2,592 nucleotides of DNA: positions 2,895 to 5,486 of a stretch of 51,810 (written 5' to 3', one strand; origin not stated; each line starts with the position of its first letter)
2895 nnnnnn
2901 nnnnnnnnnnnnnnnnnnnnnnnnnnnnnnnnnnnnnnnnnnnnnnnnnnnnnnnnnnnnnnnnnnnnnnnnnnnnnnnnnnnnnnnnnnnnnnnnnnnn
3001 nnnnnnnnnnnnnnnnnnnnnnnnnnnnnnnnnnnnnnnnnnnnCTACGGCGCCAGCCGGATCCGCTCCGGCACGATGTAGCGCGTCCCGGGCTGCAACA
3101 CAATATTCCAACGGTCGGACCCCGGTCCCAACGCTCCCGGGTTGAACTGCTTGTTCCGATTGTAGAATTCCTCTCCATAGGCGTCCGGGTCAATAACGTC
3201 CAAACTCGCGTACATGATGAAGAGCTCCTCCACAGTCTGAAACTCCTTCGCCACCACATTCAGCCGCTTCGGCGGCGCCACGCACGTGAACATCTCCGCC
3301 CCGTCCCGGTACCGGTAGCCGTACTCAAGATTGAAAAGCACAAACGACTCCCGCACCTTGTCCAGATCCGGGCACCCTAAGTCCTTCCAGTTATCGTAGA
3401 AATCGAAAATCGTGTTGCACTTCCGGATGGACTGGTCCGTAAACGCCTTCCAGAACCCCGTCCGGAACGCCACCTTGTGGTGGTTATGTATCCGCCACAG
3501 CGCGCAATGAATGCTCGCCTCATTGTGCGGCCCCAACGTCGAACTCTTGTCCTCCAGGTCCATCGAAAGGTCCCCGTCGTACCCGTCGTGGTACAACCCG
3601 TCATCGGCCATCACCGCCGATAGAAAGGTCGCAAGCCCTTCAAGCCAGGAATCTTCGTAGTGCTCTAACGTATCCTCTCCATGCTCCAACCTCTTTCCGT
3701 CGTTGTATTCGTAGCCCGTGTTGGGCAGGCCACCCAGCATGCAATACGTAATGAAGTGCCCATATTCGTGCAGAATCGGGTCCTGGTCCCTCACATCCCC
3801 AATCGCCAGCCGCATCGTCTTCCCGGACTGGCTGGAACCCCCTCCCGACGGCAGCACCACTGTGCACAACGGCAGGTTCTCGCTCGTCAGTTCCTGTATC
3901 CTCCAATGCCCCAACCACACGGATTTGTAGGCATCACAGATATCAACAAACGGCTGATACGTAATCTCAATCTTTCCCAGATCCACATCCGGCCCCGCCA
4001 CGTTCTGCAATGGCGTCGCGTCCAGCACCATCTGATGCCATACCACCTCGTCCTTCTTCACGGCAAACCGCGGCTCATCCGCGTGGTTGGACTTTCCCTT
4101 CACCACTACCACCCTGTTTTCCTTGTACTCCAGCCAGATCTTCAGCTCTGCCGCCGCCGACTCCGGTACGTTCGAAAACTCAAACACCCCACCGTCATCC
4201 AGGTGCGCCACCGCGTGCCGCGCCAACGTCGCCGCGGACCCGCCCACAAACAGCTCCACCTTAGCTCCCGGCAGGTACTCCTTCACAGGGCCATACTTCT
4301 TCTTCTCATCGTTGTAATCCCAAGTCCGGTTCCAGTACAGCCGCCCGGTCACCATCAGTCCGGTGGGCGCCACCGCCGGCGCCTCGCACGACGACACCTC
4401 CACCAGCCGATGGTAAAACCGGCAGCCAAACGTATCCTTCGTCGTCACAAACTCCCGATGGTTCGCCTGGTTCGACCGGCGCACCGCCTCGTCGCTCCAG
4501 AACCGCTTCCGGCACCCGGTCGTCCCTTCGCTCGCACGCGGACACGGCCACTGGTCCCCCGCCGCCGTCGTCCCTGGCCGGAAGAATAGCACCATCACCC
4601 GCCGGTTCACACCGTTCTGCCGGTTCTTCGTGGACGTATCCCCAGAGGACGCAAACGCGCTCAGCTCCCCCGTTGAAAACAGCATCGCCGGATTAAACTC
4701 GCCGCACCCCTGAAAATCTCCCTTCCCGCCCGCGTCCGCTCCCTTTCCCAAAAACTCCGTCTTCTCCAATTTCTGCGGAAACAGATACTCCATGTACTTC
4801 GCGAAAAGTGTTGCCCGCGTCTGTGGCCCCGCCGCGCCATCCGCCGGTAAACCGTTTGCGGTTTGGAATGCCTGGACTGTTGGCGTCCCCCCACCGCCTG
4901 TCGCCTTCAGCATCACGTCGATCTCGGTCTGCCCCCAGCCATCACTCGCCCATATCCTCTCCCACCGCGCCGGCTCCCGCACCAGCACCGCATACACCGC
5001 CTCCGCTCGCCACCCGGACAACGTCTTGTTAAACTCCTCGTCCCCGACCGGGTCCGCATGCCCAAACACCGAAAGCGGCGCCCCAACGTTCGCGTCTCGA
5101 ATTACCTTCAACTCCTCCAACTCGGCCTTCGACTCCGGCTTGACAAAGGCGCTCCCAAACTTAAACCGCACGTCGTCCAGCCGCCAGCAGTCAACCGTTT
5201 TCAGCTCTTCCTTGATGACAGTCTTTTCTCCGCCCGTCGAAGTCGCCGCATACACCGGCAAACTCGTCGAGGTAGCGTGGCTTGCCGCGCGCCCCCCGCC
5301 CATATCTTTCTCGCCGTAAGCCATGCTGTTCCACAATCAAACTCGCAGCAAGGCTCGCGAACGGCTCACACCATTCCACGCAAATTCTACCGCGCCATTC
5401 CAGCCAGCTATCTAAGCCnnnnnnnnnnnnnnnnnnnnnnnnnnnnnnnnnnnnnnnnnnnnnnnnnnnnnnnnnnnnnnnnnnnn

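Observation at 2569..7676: Tightly coupled operon of peptidoglycan-binding proteins without signal peptides, plus an HExxH protease, next to oriC: candidate undescribed envelope-targeting module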

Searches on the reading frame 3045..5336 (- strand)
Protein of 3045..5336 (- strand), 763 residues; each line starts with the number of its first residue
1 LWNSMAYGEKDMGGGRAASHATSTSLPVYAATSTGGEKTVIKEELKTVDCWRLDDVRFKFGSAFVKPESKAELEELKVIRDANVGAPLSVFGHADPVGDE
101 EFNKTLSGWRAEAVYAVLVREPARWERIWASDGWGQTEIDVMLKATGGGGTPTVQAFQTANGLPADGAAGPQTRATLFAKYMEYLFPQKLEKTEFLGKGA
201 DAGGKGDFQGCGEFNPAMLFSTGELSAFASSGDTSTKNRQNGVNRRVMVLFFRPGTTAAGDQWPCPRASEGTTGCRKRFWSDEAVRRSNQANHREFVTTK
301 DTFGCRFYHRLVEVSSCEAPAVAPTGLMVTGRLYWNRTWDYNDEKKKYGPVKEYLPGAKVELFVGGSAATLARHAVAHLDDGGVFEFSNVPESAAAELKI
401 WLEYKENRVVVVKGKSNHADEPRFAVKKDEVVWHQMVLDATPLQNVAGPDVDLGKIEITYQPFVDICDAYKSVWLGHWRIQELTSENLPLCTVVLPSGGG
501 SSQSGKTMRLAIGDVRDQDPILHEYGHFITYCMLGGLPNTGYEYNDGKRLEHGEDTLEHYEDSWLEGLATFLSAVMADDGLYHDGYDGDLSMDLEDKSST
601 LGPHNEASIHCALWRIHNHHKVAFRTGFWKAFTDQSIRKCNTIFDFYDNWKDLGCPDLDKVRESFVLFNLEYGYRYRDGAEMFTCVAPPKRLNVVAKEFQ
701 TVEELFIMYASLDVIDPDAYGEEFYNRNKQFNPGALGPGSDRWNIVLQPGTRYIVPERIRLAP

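Call 3: search_protein_families(library=pfam, proteins=[window:3045-5336:-], max_evalue=0.1)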
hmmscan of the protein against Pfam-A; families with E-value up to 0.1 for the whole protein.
window:3045-5336:- (763 aa): 2 families
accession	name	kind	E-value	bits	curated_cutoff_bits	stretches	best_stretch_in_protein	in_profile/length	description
PF00691.25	OmpA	-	1.5e-07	32.1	27.2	1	57-137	1-82/98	OmpA family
PF01471.23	PG_binding_1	-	4.5e-05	24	23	1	154-177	34-57/57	Putative peptidoglycan binding domain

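Call 4: search_protein_families(library=ncbifam, proteins=[window:3045-5336:-], max_evalue=0.1)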
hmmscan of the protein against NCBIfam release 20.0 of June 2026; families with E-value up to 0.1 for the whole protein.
window:3045-5336:- (763 aa): 16 families
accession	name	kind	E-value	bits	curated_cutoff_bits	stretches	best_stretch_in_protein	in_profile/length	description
NF053612.1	anchor_PA1041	equivalog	1.6e-10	41.3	250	1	34-137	113-213/236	PA1041 family peptidoglycan-binding anchor lipoprotein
NF053611.1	YiaD_Gzip_OmpA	equivalog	5.3e-10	39.3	175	1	54-137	102-184/206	YiaD family glycine zipper/OmpA-like lipoprotein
NF045787.1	OmpABordt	equivalog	2.7e-07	30.4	200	1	55-135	86-165/194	outer membrane protein OmpA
NF052230.1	T9SS_PorE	exception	4.7e-07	28.5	600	1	53-137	514-597/648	PorE family type IX secretion system protein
NF053613.1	OMP_toxin_LptF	equivalog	3.7e-06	26.8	400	1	54-136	141-222/256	lipotoxin F family OmpA-related lipoprotein LptF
NF008071.1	PRK10808.1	equivalog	9.5e-06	25.2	277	1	54-128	231-307/358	porin OmpA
TIGR03789.1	pdsO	hypoth_equivalog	6.7e-05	22.7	152.2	1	55-128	140-213/243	sortase-associated OmpA-like protein PdsO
TIGR02802.1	Pal_lipo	equivalog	0.0001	22.4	125.35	1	56-125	2-71/104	peptidoglycan-associated lipoprotein Pal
NF053585.1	OMP_LP_YfiB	equivalog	0.00012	22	128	1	54-128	56-130/163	outer membrane lipoprotein YfiB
NF053607.1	CHU_0125_OmpA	equivalog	0.00018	20.1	620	1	34-139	511-615/639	CHU_0125 family OmpA-like outer membrane integrity protein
NF047726.1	AutTranAdhPGAsTpgA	equivalog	0.0023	17.1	350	1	77-128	180-231/268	trimeric autotransporter adhesin/peptidogylcan-associated protein TpgA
NF007804.1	PRK10510.1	equivalog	0.022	14.1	307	1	55-130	113-188/219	OmpA family lipoprotein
NF052336.1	PdgHdaseHSB100310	equivalog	0.043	13.2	500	1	152-179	221-248/316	peptidoglycan hydrolase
NF033763.1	exchanger_TraB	exception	0.044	11.8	700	1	53-137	391-475/522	outer membrane exchange protein TraB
NF052335.1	PdgHdaseHSB129560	equivalog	0.065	12.5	500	0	150-178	234-262/330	peptidoglycan hydrolase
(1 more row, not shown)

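Call 10: find_homologous_proteins(query=window:3045-5324:-, max_evalue=0.001)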
Query window:3045-5324:- (759 aa): 520 proteins with E <= 0.001 among 8000 candidates; the best 120 are listed.
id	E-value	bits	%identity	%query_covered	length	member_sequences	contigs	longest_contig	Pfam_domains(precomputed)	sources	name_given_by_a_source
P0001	0.0e+0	1801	100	100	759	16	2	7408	PF00691.26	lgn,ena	-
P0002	0.0e+0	1205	68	100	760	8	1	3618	PF00691.26,PF01471.24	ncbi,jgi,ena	jgi:hypothetical protein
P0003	1.7e-278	944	54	100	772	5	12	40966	PF00691.26,PF01471.24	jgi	jgi:hypothetical protein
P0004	8.8e-266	902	53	100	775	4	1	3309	PF00691.26,PF01471.24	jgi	jgi:hypothetical protein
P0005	2.8e-221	755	48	99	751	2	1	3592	PF00691.26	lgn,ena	-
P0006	2.3e-220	752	47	99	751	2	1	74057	PF00691.26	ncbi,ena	-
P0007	7.3e-212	724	45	98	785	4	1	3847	PF00691.26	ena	-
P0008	4.0e-204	698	46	98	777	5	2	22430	-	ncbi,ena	-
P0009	3.5e-192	659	53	42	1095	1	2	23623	PF00691.26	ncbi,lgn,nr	ncbi:MAG TPA: OmpA family protein [Bryobacteraceae bacterium]|nr:OmpA family protein [Bryobacteracea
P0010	1.5e-189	650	54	41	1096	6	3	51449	PF00691.26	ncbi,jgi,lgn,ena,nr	ncbi:MAG: OmpA family protein [Acidobacteria bacterium]|nr:OmpA family protein [Acidobacteriota bact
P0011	5.4e-187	642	53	40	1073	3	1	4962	-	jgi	-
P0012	1.9e-186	640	54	41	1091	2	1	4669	PF00691.26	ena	-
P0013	5.7e-156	539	40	95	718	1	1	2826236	PF00691.26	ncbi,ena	-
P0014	7.6e-149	515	40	94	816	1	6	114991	PF00691.26,PF01471.24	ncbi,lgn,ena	-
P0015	2.6e-145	504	38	96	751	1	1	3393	PF00691.26,PF01471.24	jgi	jgi:OmpA family/Putative peptidoglycan binding domain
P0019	2.7e-139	484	65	44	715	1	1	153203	PF00691.26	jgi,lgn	-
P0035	8.2e-120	419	58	42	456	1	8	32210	PF00691.26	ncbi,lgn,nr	ncbi:MAG TPA: OmpA family protein [Bryobacteraceae bacterium]|nr:OmpA family protein [Bryobacteracea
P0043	1.1e-106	376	54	43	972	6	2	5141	PF00691.26,PF01471.24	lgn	-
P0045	1.7e-105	372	55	40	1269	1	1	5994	PF00691.26,PF01471.24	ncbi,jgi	jgi:hypothetical protein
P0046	6.3e-105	370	52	46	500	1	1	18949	PF00691.26,PF01471.24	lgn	-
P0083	1.2e-96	343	52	39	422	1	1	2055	PF00691.26,PF01471.24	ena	-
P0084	1.3e-96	343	50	41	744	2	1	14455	PF00691.26,PF01471.24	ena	-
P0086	3.1e-96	342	50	42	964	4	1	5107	PF00691.26,PF01471.24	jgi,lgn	-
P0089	3.8e-96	341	51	42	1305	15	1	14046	PF01471.24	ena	-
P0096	3.6e-94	335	51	42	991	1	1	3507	PF00691.26,PF07217.17,PF01471.24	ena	-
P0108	1.3e-91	326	47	42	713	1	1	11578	PF00691.26,PF01471.24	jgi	jgi:outer membrane protein OmpA-like peptidoglycan-associated protein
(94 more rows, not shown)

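Call 11: find_encoding_contigs(protein=P0013, flank=10000, max_places=3)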
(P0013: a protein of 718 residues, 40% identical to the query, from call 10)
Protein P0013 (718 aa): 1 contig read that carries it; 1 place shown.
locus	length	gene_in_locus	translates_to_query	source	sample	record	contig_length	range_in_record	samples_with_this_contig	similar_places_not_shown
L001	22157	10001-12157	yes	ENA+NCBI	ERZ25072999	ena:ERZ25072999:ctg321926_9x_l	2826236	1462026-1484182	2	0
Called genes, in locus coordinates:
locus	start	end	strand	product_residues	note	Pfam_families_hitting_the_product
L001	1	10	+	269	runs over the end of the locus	-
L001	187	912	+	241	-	-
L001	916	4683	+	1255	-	PF00691:OmpA (weak)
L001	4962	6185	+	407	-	-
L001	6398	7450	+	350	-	PF00691:OmpA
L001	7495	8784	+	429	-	-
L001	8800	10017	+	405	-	PF00246:Peptidase_M14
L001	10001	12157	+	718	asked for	PF00691:OmpA (weak)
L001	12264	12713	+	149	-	-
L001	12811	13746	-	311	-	PF02729:OTCace_N, PF00185:OTCace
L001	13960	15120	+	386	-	PF00149:Metallophos, PF12850:Metallophos_2 (weak)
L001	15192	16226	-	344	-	PF02321:OEP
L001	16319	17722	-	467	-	PF02321:OEP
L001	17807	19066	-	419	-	PF12704:MacB_PCD, PF02687:FtsX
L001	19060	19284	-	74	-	-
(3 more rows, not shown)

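Call 12: find_encoding_contigs(protein=P0006, flank=10000, max_places=3)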
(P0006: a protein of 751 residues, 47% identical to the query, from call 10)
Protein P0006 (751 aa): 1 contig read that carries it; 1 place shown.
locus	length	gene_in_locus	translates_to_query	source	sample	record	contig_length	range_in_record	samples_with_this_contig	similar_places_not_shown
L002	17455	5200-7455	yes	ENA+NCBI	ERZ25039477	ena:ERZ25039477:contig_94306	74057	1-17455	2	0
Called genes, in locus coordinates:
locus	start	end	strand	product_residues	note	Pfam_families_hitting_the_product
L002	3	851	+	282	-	?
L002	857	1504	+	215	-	-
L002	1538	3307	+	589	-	PF05954:Phage_GPD, PF04717:Phage_base_V, PF22178:Gp5_trimer_C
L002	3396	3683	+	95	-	-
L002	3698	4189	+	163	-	PF05488:PAAR_motif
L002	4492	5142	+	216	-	PF01471:PG_binding_1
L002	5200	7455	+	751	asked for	PF00691:OmpA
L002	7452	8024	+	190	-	-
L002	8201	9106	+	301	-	PF00498:FHA, PF16697:Yop-YscD_cpl (weak), PF13503:DUF4123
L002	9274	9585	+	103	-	-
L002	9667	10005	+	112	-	-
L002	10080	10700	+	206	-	PF01471:PG_binding_1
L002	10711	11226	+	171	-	-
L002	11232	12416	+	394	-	-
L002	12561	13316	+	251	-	PF13646:HEAT_2 (faint)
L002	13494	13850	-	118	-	-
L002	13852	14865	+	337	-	-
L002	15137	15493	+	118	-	-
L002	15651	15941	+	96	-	-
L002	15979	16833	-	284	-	PF07505:DUF5131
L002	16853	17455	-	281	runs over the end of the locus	-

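Call 17: search_protein_families(library=pfam, proteins=[P0046, P0035, P0043, P0019, P0083, P0108, P0084, P0089, P0096, P0045], max_evalue=0.01)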
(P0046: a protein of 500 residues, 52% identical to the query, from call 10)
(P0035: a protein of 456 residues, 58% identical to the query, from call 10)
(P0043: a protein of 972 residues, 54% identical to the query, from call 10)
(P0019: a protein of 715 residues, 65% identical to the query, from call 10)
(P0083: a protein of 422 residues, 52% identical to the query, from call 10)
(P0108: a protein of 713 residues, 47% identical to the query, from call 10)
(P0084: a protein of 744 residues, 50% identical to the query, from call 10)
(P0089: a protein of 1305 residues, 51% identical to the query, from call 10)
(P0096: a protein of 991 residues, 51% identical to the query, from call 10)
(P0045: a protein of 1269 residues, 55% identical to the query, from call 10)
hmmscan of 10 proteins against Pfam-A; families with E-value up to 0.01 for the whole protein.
P0046 (500 aa): 2 families
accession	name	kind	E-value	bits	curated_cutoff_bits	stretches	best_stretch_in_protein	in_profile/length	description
PF01471.23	PG_binding_1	-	1.6e-14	54.3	23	1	138-188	7-57/57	Putative peptidoglycan binding domain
PF00691.25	OmpA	-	2.6e-06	28.1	27.2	1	55-117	2-66/98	OmpA family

P0035 (456 aa): 2 families
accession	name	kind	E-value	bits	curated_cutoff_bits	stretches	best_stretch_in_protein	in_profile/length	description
PF00691.25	OmpA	-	1.6e-06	28.8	27.2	1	53-114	1-64/98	OmpA family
PF01471.23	PG_binding_1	-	2.9e-05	24.6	23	1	146-169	34-57/57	Putative peptidoglycan binding domain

P0043 (972 aa): 3 families
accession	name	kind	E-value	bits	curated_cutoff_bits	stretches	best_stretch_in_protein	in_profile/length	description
PF01471.23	PG_binding_1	-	1.5e-10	41.6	23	1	136-188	5-57/57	Putative peptidoglycan binding domain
PF00691.25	OmpA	-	9.4e-08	32.8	27.2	1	53-132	1-82/98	OmpA family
PF13688.12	Reprolysin_5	-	0.0096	16.6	27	0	870-940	125-186/196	Metallo-peptidase family M12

P0019 (715 aa): 2 families
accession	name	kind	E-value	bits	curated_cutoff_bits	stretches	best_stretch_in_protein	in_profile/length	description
PF00691.25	OmpA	-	2.9e-08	34.4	27.2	1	53-131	1-80/98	OmpA family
PF01471.23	PG_binding_1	-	0.0048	17.5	23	0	147-170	34-57/57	Putative peptidoglycan binding domain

P0083 (422 aa): 2 families
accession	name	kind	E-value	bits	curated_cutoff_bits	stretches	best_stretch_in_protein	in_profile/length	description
PF00691.25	OmpA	-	1.2e-08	35.6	27.2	1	28-106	1-81/98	OmpA family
PF01471.23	PG_binding_1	-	6.1e-06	26.8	23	1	127-151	33-57/57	Putative peptidoglycan binding domain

P0108 (713 aa): 2 families
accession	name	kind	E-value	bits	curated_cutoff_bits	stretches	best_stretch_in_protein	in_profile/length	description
PF01471.23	PG_binding_1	-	8.1e-16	58.4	23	1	154-205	6-57/57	Putative peptidoglycan binding domain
PF00691.25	OmpA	-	3e-14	53.6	27.2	2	381-433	11-65/98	OmpA family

P0084 (744 aa): 4 families
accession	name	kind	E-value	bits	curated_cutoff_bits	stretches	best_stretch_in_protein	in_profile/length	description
PF01471.23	PG_binding_1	-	1.5e-09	38.3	23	1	135-186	6-57/57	Putative peptidoglycan binding domain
PF00691.25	OmpA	-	2e-09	38.1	27.2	1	53-116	1-66/98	OmpA family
PF18958.6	DUF5700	-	0.001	19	25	1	604-668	94-151/283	Putative zinc dependent peptidase (DUF5700)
PF05359.17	DUF748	-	0.0023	16.4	50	1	49-97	878-926/1037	Domain of Unknown Function (DUF748)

P0089 (1305 aa): 2 families
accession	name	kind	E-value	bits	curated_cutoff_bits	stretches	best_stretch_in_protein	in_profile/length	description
PF01471.23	PG_binding_1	-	6.1e-09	36.4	23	1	139-189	7-57/57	Putative peptidoglycan binding domain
PF00691.25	OmpA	-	0.0003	21.5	27.2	1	53-113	1-63/98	OmpA family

P0096 (991 aa): 4 families
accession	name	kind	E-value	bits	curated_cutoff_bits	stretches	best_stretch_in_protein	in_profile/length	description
PF07217.16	Het-C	-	1.8e-50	172.5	21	1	630-894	17-284/561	Heterokaryon incompatibility protein Het-C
PF01471.23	PG_binding_1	-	2e-13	50.8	23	1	238-290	5-57/57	Putative peptidoglycan binding domain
PF00691.25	OmpA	-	1.6e-05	25.6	27.2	1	156-218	2-66/98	OmpA family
PF25107.1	VWA7_N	-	0.0026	17.6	27.5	1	805-839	68-102/230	VWA7 N-terminal domain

P0045 (1269 aa): 2 families
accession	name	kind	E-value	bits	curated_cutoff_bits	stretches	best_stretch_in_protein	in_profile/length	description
PF01471.23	PG_binding_1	-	1.8e-11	44.5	23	1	144-196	5-57/57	Putative peptidoglycan binding domain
PF00691.25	OmpA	-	9.8e-07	29.5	27.2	1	62-125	1-66/98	OmpA family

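Call 76: find_encoding_contigs(protein=P0086, flank=6000, max_places=3)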
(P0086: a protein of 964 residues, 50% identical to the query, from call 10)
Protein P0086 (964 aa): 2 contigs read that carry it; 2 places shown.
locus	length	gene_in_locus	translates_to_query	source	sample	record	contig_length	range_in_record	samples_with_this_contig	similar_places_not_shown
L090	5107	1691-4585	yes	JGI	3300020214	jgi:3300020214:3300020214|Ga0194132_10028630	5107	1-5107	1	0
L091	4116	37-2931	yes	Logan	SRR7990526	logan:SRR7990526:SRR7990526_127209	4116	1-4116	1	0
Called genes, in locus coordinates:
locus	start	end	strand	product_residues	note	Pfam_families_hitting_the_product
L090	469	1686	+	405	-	PF01471:PG_binding_1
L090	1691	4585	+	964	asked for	PF00691:OmpA (weak), PF01471:PG_binding_1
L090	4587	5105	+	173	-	?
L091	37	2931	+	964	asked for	PF00691:OmpA (weak), PF01471:PG_binding_1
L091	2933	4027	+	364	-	-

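Call 85: search_protein_families(library=phrogs, proteins=[window:3045-5324:-], max_evalue=0.01)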
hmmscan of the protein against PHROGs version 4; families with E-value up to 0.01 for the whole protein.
window:3045-5324:- (759 aa): 1 family
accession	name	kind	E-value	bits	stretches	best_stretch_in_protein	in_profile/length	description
phrog_7897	-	unknown function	5.7e-08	33.5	1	32-116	197-282/327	-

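Call 86: search_protein_families(library=padloc, proteins=[window:3045-5324:-], max_evalue=0.01)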
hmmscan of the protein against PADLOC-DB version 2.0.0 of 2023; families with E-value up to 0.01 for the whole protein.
window:3045-5324:- (759 aa): 0 families
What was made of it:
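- There is no match to 5027 PADLOC defence models (call 86).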
